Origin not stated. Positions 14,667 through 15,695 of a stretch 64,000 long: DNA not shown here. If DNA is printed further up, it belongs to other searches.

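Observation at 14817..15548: HEPN-like domain (RNAIVH) fused to a CBS pair: a possible ligand-gated RNase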

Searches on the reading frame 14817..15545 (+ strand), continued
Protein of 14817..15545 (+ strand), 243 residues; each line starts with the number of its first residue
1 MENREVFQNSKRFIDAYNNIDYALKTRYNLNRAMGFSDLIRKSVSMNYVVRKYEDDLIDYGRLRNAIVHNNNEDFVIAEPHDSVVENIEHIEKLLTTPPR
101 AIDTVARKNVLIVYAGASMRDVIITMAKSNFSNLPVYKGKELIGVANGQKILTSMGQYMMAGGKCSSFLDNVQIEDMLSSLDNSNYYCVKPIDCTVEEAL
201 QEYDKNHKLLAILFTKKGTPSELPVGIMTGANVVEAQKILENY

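Call 58: get_annotated_region(hit=H2, flank=2000)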
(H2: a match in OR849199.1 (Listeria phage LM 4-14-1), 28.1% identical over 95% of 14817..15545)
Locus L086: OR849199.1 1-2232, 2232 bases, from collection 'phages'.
description: UNVERIFIED_ORG: Listeria phage LM 4-14-1 clone NODE_1102_length_2232_cov_4.756381 genomic sequence.
organism: Listeria phage LM 4-14-1 (NCBI taxid 3113836)
taxonomy: Viruses
host: Listeria monocytogenes; source: wastewater; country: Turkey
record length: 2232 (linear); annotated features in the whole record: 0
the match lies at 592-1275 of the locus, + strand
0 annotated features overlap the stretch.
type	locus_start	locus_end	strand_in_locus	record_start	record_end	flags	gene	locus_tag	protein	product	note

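Call 61: search_protein_families(library=ncbifam, proteins=[L085:4980-5681:+, L085:5681-6163:+, L085:6126-7055:+, L085:3205-4872:+, L085:7400-7933:+, L086:601-1296:+, L086:1304-1765:+], max_evalue=0.001)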
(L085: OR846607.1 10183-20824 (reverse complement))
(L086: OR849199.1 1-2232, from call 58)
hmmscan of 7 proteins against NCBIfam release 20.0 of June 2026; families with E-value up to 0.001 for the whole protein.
L085:4980-5681:+ (234 aa): 1 family
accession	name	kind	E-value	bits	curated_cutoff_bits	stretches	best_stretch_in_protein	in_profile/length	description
NF053863.1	DS11_antiphage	equivalog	0.00014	21.1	260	1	81-227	71-189/305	CBS domain-containing anti-phage protein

L085:5681-6163:+ (161 aa): 23 families
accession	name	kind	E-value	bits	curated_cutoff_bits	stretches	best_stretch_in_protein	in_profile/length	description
TIGR00077.1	lspA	equivalog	6.2e-37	127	73.95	1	5-153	9-161/164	signal peptidase II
NF011367.0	PRK14786.1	equivalog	1.7e-34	119.2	190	1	7-153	2-149/154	lipoprotein signal peptidase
NF011371.0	PRK14790.1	equivalog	5.7e-30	104.3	202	1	7-154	11-160/169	lipoprotein signal peptidase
NF011366.0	PRK14785.1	subfamily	3e-29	102.3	256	1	3-151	39-194/198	lipoprotein signal peptidase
NF011365.0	PRK14784.1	equivalog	1.4e-28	100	181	1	1-152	1-152/160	lipoprotein signal peptidase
NF011359.0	PRK14777.1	subfamily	9.4e-25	87.3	187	1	9-151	30-182/191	lipoprotein signal peptidase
NF011358.0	PRK14776.1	equivalog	6.3e-23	81.4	285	1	10-155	15-163/170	lipoprotein signal peptidase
NF011350.0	PRK14768.1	equivalog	7e-23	81.6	210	1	7-150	2-144/148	lipoprotein signal peptidase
NF011355.0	PRK14773.1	subfamily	4.4e-22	78.9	218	1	45-156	75-196/206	lipoprotein signal peptidase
NF011368.0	PRK14787.1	equivalog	1.3e-21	77.4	177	1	7-146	3-153/167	lipoprotein signal peptidase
NF011353.0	PRK14771.1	equivalog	5.2e-20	71.9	241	1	5-150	12-158/179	lipoprotein signal peptidase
NF011354.0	PRK14772.1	equivalog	9.6e-20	70.7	321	1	5-145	25-167/190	lipoprotein signal peptidase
NF011360.0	PRK14779.1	subfamily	9.5e-17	61.5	177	1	2-151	6-158/163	lipoprotein signal peptidase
NF011352.0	PRK14770.1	equivalog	1.2e-16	60.6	223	1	10-154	21-170/173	lipoprotein signal peptidase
NF011357.0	PRK14775.1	equivalog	4.5e-16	59.3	201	1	9-148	8-149/170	lipoprotein signal peptidase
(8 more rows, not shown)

L085:6126-7055:+ (310 aa): 8 families
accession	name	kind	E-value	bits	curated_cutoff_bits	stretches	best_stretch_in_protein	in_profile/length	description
TIGR00005.1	rluA_subfam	subfamily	6.8e-102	340.8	192.7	1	19-307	3-298/298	RluA family pseudouridine synthase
NF008385.0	PRK11180.1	equivalog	4.1e-83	279.4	351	1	16-309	12-315/325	23S rRNA pseudouridine(1911/1915/1917) synthase RluD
NF008249.0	PRK11025.1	equivalog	2.1e-51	174.7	378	1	10-309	8-316/317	23S rRNA pseudouridine(955/2504/2580) synthase RluC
NF008321.0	PRK11112.1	equivalog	3.3e-30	105.2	328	1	87-306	2-234/257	tRNA pseudouridine(65) synthase TruC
NF007543.0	PRK10158.1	equivalog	5.8e-30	104.6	286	1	86-294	13-216/219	bifunctional tRNA pseudouridine(32) synthase/23S rRNA pseudouridine(746) synthase RluA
TIGR01621.1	RluA-like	hypoth_equivalog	3.9e-26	91.6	222.3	1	87-284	2-187/217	TIGR01621 family pseudouridine synthase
TIGR00093.1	TIGR00093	subfamily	1.1e-05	25.3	109.3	1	100-253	1-134/161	pseudouridine synthase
NF008097.0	PRK10839.1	equivalog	3.5e-05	23.5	275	1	23-247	2-190/232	16S rRNA pseudouridine(516) synthase RsuA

L085:3205-4872:+ (556 aa): 3 families
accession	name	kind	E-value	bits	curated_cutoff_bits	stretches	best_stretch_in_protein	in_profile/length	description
NF010030.0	PRK13505.1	equivalog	2.3e-291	967.1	652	1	1-556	2-557/557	formate--tetrahydrofolate ligase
NF010031.0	PRK13506.1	equivalog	9.4e-206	684.6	800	1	1-555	1-577/578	formate--tetrahydrofolate ligase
NF010032.0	PRK13507.1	equivalog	1.3e-161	538.7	938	1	3-556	9-587/587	formate--tetrahydrofolate ligase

L085:7400-7933:+ (178 aa): 24 families
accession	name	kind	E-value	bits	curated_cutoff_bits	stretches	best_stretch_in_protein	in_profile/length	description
NF003548.0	PRK05205.1-4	equivalog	1.8e-86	288.4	218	1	2-175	2-171/173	bifunctional pyr operon transcriptional regulator/uracil phosphoribosyltransferase PyrR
NF003549.0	PRK05205.1-5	equivalog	5e-76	254.2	138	1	3-175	5-180/182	bifunctional pyr operon transcriptional regulator/uracil phosphoribosyltransferase PyrR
NF003547.0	PRK05205.1-3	equivalog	1.9e-70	236.6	230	1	3-176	13-191/194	bifunctional pyr operon transcriptional regulator/uracil phosphoribosyltransferase PyrR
NF003546.0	PRK05205.1-2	equivalog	6e-61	205.2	268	1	3-173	3-174/175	bifunctional pyr operon transcriptional regulator/uracil phosphoribosyltransferase PyrR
NF003545.0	PRK05205.1-1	equivalog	2.6e-42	144.2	140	1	8-164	5-159/171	bifunctional pyr operon transcriptional regulator/uracil phosphoribosyltransferase PyrR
NF006605.0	PRK09162.1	equivalog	1.1e-13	51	181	1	5-151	16-156/183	hypoxanthine-guanine phosphoribosyltransferase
TIGR01203.1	HGPRTase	equivalog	5e-13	49.1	150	1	8-151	4-142/167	hypoxanthine phosphoribosyltransferase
NF002620.0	PRK02277.1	subfamily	7e-09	35.6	115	1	18-134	74-180/201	orotate phosphoribosyltransferase-like protein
TIGR00336.1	pyrE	equivalog_domain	2.3e-06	27.5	106.8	1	11-136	33-149/173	orotate phosphoribosyltransferase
NF002636.0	PRK02304.1-5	equivalog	3.4e-06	26.7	125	0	91-122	115-145/176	adenine phosphoribosyltransferase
TIGR01251.1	ribP_PPkin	subfamily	3.7e-06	26.1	113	1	74-122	194-238/309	ribose-phosphate diphosphokinase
NF002686.0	PRK02458.1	equivalog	3.3e-05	23.5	506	1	31-121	169-245/323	ribose-phosphate diphosphokinase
TIGR01090.1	apt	equivalog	4.2e-05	23.7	185.85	1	18-121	37-136/169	adenine phosphoribosyltransferase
NF045507.1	transregGfcR_Halo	equivalog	4.8e-05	22.9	300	1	34-134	99-192/215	transcriptional regulator GfcR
NF004689.0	PRK06031.1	equivalog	4.9e-05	22.7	175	1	23-121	76-181/233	phosphoribosyltransferase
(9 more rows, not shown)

L086:601-1296:+ (232 aa): 1 family
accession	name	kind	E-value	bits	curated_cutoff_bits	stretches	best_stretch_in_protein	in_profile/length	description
TIGR01302.1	IMP_dehydrog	equivalog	0.00095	18.1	481.5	0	178-226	89-136/450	IMP dehydrogenase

L086:1304-1765:+ (154 aa): 23 families
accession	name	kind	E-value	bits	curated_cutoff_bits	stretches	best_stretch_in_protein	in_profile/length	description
TIGR00077.1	lspA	equivalog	5e-37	127.3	73.95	1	2-153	9-163/164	signal peptidase II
NF011367.0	PRK14786.1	equivalog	8.3e-33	113.7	190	1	4-152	2-149/154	lipoprotein signal peptidase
NF011371.0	PRK14790.1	equivalog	4e-30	104.8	202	1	7-152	14-160/169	lipoprotein signal peptidase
NF011365.0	PRK14784.1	equivalog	4.3e-28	98.4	181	1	4-148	6-150/160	lipoprotein signal peptidase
NF011350.0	PRK14768.1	equivalog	2.4e-27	96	210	1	4-150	2-146/148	lipoprotein signal peptidase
NF011366.0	PRK14785.1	subfamily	1e-26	94.1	256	1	3-151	42-196/198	lipoprotein signal peptidase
NF011359.0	PRK14777.1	subfamily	1.4e-26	93.3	187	1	7-152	31-185/191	lipoprotein signal peptidase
NF011358.0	PRK14776.1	equivalog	7.4e-25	87.7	285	1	8-151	16-161/170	lipoprotein signal peptidase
NF011354.0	PRK14772.1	equivalog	2.4e-24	85.7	321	1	2-143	25-167/190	lipoprotein signal peptidase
NF011355.0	PRK14773.1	subfamily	7.3e-22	78.2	218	1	39-150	72-192/206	lipoprotein signal peptidase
NF011369.0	PRK14788.1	equivalog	5.6e-20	71.6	200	1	7-114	8-118/213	lipoprotein signal peptidase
NF011353.0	PRK14771.1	equivalog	3.1e-19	69.4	241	1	7-148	17-158/179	lipoprotein signal peptidase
NF011352.0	PRK14770.1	equivalog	9.6e-19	67.4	223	1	11-152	25-170/173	lipoprotein signal peptidase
NF011368.0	PRK14787.1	equivalog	9.5e-18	64.8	177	1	5-143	4-152/167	lipoprotein signal peptidase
NF011362.0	PRK14781.1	subfamily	1.3e-16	61.2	177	1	7-152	25-167/170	lipoprotein signal peptidase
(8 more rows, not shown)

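Call 65: find_homologous_proteins(query=L086:601-1296:+, max_evalue=0.001)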
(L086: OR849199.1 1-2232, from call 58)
Query L086:601-1296:+ (232 aa): 319 proteins with E <= 0.001 among 611 candidates; the best 120 are listed.
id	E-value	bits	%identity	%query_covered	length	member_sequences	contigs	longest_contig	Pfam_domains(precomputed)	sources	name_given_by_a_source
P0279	2.2e-148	510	100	100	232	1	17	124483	PF00571.34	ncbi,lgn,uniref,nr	ncbi:CBS domain-containing protein [Enterococcus faecium]|uniref:CBS domain-containing protein n=1 T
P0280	4.1e-148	509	100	100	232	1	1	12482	PF00571.34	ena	-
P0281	4.2e-148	509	100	100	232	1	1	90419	PF00571.34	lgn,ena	-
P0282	4.3e-148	509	100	100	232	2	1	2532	PF00571.34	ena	-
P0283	6.6e-148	508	100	100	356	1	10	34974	PF00571.34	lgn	-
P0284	8.6e-148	508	100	100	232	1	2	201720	PF00571.34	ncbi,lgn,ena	-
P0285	1.4e-147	507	99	100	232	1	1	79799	PF00571.34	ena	-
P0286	1.5e-147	507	99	100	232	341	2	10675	PF00571.34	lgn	-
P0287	2.2e-147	507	99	100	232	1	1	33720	PF00571.34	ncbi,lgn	-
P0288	2.3e-147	507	100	100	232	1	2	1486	PF00571.34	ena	-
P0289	2.3e-147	507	99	100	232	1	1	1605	PF00571.34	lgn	-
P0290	4.5e-125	434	82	100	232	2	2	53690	PF00571.34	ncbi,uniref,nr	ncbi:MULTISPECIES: CBS domain-containing protein [unclassified Enterococcus]|uniref:CBS domain-conta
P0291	1.0e-121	423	81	100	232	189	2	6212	PF00571.34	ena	-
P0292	5.3e-121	420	81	100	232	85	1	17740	PF00571.34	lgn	-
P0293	2.2e-120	418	81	100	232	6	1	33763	PF00571.34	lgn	-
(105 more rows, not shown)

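Call 86: search_dna_similar(query=window:14817-15545:+, collection=plasmids, mode=protein, max_evalue=0.00001, max_rows=15)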
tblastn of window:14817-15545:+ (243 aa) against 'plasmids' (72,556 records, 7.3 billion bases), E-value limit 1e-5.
Records with a match: 3; places in all: 3; records where one place covers at least 80% of the query: 3.
Best place of each record, by identity: <60% 3.
By first word of the organism name: Rhodococcus 2; Candidatus 1.
By predicted mobility (MOB-suite, as given by PLSDB): non-mobilizable 1; conjugative 1; mobilizable 1.
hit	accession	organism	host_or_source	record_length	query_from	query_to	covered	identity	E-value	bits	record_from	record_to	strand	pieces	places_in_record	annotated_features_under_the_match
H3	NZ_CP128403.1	Candidatus Chlorohelix allophototropha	Single colony of Candidatus Chlorohelix ...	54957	11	238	94%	27.1%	1e-13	77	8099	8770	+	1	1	CBS domain-containing protein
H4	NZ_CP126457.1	Rhodococcus sp. AH-ZY2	single cell,soil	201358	10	228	90%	24.2%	2e-12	74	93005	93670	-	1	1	CBS domain-containing protein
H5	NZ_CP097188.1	Rhodococcus sp. GA1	cell culture,soil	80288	18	219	83%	23.2%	3e-7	58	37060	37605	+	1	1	CBS domain-containing protein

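Call 89: get_annotated_region(hit=H3, flank=5000)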
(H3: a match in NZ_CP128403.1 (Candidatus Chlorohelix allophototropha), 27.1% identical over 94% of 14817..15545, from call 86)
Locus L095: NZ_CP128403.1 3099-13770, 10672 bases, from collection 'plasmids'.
description: Candidatus Chlorohelix allophototropha isolate L227-S17 plasmid unnamed3, complete sequence
organism: Candidatus Chlorohelix allophototropha (NCBI taxid 3003348)
taxonomy: Bacteria; Chloroflexota; Chloroflexia; Candidatus Chloroheliales; Candidatus Chloroheliaceae; Candidatus Chlorohelix; Candidatus Chlorohelix allophototropha
host: -; source: Single colony of Candidatus Chlorohelix allophototropha from a non-axenic enrichment (subculture 19.9); ...; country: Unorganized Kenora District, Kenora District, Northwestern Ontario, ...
typing (MOB-suite, as given by PLSDB): non-mobilizable
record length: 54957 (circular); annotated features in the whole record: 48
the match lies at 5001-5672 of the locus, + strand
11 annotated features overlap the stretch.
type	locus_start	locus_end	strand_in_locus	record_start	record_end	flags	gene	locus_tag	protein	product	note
CDS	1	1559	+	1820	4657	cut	-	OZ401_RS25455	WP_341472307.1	DNA methyltransferase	GO:0006306 - DNA methylation [Evidence IEA]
CDS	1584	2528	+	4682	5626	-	-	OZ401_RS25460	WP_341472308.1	hypothetical protein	-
CDS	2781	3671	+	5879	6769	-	-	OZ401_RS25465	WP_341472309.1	hypothetical protein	-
CDS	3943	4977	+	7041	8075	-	-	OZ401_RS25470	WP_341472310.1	hypothetical protein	-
CDS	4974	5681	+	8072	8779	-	-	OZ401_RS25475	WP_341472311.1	CBS domain-containing protein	-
CDS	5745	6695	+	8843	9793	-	gnd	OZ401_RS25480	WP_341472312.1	phosphogluconate dehydrogenase (NAD(+)-dependent, decarboxylating)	GO:0006098 - pentose-phosphate shunt [Evidence IEA]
CDS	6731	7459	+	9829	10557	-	-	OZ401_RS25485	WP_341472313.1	SprT family zinc-dependent metalloprotease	GO:0006508 - proteolysis [Evidence IEA]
CDS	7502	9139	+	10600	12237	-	-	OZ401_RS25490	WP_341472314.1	hypothetical protein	-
CDS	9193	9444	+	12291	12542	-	-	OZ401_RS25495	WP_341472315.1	hypothetical protein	-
CDS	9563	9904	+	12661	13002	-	-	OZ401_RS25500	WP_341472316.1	hypothetical protein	-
CDS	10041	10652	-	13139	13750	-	-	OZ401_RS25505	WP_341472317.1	Uma2 family endonuclease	-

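Call 91: get_annotated_region(hit=H4, flank=4000)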
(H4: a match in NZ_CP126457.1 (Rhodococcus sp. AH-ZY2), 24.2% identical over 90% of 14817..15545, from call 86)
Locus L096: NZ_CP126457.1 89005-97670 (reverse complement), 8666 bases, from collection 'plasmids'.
description: Rhodococcus sp. AH-ZY2 plasmid unnamed1, complete sequence
organism: Rhodococcus sp. AH-ZY2 (NCBI taxid 3047468)
taxonomy: Bacteria; Actinomycetota; Actinomycetes; Mycobacteriales; Nocardiaceae; Rhodococcus; Rhodococcus sp. AH-ZY2
host: -; source: single cell,soil; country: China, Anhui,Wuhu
typing (MOB-suite, as given by PLSDB): conjugative; relaxase MOBF,MOBP; mating-pair formation MPF_T
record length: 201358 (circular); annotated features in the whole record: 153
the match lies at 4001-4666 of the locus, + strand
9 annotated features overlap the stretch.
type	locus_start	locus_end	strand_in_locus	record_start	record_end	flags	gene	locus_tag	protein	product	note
CDS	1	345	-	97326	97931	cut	-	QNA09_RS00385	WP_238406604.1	hypothetical protein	-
CDS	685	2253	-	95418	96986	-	-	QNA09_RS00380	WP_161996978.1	DUF4236 domain-containing protein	-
CDS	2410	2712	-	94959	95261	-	-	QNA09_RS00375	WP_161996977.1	nucleoside triphosphate pyrophosphohydrolase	-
CDS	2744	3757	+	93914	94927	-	-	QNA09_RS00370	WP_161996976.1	HNH endonuclease signature motif containing protein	-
CDS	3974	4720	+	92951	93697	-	-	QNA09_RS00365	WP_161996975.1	CBS domain-containing protein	-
CDS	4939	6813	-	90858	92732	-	-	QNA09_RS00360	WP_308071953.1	hypothetical protein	-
CDS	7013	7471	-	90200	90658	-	-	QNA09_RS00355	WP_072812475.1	mandelate racemase/muconate lactonizing protein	-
CDS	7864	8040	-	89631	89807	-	-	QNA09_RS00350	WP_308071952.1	hypothetical protein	-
CDS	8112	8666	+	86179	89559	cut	-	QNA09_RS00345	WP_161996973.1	DEAD/DEAH box helicase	-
